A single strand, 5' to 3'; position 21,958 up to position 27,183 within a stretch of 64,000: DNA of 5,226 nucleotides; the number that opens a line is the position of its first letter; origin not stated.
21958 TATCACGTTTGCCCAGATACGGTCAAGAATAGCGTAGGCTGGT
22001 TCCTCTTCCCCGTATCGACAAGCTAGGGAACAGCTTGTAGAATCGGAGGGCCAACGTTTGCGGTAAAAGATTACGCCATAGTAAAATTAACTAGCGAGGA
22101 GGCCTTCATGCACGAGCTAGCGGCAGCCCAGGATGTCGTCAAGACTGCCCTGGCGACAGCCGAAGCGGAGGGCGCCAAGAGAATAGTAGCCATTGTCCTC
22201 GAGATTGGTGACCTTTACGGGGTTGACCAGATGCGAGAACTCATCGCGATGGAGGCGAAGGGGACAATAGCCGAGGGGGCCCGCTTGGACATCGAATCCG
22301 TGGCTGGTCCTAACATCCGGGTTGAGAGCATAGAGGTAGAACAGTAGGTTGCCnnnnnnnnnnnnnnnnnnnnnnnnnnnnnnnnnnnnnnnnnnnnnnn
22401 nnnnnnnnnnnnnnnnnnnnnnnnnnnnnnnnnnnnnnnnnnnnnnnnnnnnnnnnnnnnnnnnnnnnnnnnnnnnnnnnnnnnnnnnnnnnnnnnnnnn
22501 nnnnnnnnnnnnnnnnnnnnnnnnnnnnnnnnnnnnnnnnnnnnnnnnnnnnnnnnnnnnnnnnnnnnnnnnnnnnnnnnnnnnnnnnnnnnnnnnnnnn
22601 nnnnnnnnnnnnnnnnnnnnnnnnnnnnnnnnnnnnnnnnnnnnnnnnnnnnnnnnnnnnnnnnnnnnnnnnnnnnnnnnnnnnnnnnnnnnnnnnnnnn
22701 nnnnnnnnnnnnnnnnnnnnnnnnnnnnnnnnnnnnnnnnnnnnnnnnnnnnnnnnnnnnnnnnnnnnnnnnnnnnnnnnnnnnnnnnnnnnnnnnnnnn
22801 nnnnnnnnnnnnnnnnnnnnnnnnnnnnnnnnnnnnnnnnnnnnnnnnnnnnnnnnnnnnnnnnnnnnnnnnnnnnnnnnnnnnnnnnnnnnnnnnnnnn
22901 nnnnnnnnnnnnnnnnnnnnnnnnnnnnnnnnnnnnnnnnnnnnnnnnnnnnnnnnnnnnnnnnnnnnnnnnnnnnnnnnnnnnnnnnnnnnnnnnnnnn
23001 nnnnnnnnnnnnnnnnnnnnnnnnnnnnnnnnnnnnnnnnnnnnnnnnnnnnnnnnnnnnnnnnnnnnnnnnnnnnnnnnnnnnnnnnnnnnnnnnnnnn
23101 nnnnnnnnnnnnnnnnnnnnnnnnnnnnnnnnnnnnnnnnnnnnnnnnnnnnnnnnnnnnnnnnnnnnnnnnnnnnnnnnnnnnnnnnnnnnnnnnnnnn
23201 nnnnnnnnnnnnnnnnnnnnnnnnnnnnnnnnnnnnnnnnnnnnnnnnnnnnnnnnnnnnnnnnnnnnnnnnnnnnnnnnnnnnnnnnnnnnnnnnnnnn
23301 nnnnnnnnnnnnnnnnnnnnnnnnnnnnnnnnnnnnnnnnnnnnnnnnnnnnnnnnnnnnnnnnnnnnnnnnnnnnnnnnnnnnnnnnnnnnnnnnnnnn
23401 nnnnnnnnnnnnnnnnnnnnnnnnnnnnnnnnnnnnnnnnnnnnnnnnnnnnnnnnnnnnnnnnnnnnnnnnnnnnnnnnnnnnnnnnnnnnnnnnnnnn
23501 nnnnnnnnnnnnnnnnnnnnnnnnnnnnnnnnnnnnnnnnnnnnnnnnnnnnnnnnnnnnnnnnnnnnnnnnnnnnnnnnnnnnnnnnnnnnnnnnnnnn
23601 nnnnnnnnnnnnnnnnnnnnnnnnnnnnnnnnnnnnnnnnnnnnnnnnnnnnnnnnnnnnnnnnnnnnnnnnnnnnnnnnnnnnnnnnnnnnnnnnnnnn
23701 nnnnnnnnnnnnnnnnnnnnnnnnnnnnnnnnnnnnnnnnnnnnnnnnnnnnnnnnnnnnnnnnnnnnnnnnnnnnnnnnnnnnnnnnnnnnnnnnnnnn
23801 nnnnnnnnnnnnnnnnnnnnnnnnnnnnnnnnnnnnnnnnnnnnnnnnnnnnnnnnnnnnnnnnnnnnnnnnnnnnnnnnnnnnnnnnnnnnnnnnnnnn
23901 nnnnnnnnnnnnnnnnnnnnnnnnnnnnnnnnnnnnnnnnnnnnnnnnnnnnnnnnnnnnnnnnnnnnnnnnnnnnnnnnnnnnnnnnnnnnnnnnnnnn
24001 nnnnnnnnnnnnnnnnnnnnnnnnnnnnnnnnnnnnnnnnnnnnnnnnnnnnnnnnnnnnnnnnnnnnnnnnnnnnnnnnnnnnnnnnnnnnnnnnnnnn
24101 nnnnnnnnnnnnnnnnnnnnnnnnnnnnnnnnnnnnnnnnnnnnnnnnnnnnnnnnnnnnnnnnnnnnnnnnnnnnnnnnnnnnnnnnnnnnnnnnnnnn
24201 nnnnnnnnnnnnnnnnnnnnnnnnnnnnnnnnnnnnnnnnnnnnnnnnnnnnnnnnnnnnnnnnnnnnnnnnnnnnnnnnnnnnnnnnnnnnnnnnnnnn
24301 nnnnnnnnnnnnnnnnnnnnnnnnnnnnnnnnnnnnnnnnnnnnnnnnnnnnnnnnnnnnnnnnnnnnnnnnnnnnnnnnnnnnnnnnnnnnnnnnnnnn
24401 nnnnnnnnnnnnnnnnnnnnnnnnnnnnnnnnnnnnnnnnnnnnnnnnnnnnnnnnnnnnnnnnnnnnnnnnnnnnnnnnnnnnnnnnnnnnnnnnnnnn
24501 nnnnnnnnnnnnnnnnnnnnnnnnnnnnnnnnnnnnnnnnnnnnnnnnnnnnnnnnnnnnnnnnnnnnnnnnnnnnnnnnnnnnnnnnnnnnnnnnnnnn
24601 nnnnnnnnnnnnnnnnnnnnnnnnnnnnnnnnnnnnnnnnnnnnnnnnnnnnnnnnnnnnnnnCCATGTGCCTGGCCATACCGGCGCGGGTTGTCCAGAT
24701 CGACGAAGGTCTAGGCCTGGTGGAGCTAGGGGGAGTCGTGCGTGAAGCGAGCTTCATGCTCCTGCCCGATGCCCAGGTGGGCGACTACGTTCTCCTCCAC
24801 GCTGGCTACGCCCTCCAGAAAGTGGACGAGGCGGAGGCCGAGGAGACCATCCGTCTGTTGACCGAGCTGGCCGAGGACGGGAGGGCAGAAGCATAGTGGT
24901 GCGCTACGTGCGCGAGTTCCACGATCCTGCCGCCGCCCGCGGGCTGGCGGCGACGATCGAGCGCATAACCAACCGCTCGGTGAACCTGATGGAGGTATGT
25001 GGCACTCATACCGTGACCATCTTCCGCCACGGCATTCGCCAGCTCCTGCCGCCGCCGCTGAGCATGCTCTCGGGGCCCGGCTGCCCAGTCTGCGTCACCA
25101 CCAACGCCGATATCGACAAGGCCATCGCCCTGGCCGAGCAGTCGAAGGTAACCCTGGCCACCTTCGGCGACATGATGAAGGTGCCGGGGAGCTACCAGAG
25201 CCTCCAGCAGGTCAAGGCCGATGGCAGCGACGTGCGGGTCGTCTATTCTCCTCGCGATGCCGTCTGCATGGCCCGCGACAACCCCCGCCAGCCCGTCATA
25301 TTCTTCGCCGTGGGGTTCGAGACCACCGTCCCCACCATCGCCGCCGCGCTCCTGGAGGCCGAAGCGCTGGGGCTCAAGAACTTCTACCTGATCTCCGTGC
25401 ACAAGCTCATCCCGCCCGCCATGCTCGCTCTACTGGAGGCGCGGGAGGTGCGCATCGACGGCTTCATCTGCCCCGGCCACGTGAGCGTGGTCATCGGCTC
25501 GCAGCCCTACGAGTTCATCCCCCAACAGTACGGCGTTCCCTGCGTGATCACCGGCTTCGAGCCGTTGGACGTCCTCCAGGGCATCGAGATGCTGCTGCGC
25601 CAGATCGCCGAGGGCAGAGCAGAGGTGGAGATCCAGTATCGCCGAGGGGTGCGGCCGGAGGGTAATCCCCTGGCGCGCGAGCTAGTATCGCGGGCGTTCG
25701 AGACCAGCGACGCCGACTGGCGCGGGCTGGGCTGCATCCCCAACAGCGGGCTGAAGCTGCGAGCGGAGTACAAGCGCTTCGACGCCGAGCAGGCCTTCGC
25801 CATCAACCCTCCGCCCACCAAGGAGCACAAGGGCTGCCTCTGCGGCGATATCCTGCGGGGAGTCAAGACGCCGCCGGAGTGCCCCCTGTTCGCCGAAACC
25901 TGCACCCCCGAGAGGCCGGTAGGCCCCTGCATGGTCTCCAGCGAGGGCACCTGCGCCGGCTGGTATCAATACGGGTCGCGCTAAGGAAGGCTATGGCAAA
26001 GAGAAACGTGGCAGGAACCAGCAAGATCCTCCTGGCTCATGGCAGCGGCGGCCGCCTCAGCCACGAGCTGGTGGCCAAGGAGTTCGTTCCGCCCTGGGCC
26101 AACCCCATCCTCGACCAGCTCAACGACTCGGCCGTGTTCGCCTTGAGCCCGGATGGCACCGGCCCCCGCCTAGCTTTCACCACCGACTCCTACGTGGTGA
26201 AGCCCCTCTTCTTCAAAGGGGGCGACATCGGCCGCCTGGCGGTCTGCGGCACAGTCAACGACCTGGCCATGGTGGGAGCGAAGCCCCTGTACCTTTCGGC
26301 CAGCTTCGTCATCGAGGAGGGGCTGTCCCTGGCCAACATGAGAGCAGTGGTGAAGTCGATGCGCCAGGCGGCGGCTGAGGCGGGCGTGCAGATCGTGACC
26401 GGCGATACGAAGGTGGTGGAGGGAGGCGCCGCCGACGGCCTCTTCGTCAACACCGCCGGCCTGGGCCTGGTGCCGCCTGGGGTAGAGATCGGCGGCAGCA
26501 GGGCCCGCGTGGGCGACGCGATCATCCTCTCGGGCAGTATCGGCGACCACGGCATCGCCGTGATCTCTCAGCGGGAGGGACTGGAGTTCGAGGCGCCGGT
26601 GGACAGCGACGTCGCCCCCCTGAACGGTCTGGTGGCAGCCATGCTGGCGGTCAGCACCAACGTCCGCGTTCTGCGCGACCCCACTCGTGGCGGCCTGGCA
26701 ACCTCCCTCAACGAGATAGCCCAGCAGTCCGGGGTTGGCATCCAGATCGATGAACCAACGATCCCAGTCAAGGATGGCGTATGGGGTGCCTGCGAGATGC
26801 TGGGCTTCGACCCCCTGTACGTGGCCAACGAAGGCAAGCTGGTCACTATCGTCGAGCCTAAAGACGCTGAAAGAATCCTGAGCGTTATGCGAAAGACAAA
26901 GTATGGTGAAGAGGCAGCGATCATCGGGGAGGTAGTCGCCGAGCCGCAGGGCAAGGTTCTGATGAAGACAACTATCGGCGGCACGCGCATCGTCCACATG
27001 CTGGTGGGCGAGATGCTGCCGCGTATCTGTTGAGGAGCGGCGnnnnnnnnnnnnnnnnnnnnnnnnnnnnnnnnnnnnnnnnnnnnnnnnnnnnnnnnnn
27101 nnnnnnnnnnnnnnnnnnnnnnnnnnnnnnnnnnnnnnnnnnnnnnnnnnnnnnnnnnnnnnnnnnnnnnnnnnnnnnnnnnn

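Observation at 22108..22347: Cysteine-free mini-HypA lacking the zinc-finger module; no hypB in the cluster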

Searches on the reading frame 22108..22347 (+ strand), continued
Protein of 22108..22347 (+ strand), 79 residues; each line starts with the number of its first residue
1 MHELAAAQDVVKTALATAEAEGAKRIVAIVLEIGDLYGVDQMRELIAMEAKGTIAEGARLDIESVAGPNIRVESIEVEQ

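Call 67: find_encoding_contigs(protein=window:22108-22347:+, flank=10000, max_places=4)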
Protein window:22108-22347:+ (79 aa): 1 contig read that carries it; 1 place shown.
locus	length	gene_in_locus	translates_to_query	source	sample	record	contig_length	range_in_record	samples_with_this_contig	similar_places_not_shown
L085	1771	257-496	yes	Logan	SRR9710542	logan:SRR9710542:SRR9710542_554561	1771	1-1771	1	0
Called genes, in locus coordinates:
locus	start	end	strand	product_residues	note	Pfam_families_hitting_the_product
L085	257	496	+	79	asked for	PF01155:HypA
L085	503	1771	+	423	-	?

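Call 71: find_homologous_proteins(query=L042:5883-6542:+, max_evalue=1e-20)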
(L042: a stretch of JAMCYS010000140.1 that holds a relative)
Query L042:5883-6542:+ (220 aa): 8000 proteins with E <= 1e-20 among 8000 candidates; the best 120 are listed.
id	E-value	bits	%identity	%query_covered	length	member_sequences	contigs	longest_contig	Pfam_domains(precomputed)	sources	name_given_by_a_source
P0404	6.3e-142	489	100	100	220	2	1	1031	PF02492.26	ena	-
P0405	4.4e-106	371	78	100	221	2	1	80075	PF02492.26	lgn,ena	-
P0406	1.0e-101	357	79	95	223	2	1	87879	PF02492.26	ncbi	-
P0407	3.2e-101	356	75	98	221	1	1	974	PF02492.26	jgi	jgi:hydrogenase nickel incorporation protein HypB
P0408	2.1e-100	353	78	95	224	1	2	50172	PF02492.26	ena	-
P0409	3.5e-100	352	76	99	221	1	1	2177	PF02492.26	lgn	-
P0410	8.4e-99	348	75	98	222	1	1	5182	PF02492.26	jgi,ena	-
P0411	8.7e-99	348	74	98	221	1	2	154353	PF02492.26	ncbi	ncbi:MAG: hydrogenase nickel incorporation protein HypB [Chloroflexota bacterium]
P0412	1.7e-97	343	72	100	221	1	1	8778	PF02492.26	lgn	-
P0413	9.8e-97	341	-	-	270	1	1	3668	PF02492.26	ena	-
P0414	1.4e-96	340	75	98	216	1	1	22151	PF02492.26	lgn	-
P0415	1.3e-95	337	74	95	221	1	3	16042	PF02492.26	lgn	-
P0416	4.0e-94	332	72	96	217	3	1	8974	PF02492.26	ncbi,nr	ncbi:MAG: hydrogenase nickel incorporation protein HypB [Dehalococcoidales bacterium]|nr:hydrogenase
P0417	3.0e-86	307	66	99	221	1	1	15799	PF02492.26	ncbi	-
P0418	7.9e-84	299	63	100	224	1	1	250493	PF02492.26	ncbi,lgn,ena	-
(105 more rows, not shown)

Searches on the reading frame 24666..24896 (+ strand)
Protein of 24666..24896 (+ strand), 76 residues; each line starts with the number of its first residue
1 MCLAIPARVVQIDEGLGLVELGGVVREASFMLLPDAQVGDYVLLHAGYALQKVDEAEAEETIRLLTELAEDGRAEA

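Call 6: search_protein_families(library=pfam, proteins=[window:24666-24896:+], max_evalue=0.1)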
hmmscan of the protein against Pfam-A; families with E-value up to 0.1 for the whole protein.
window:24666-24896:+ (76 aa): 1 family
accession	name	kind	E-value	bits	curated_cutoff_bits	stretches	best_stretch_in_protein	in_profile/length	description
PF01455.23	HupF_HypC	-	8.5e-28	96.7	28.5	1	1-65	1-65/65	HupF/HypC family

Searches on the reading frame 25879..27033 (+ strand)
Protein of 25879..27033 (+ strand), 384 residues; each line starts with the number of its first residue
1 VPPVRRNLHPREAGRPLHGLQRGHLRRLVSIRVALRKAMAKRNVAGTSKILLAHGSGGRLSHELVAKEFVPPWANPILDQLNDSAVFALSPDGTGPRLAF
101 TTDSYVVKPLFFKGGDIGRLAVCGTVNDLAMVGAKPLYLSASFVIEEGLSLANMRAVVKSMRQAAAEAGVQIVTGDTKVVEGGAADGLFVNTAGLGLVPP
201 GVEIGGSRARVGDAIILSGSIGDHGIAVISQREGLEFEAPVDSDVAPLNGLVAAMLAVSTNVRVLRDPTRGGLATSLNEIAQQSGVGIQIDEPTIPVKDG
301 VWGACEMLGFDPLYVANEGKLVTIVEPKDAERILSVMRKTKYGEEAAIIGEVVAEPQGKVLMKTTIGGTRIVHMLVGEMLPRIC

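Call 6: search_protein_families(library=pfam, proteins=[window:25879-27033:+], max_evalue=0.1)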
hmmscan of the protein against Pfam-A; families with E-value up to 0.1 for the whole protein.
window:25879-27033:+ (384 aa): 2 families
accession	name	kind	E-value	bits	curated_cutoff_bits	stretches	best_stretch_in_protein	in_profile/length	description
PF02769.27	AIRS_C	-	4.4e-30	105.3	23.1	1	210-361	1-154/156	AIR synthase related protein, C-terminal domain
PF00586.29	AIRS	-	9.1e-24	84.5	24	1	83-198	3-112/112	AIR synthase related protein, N-terminal domain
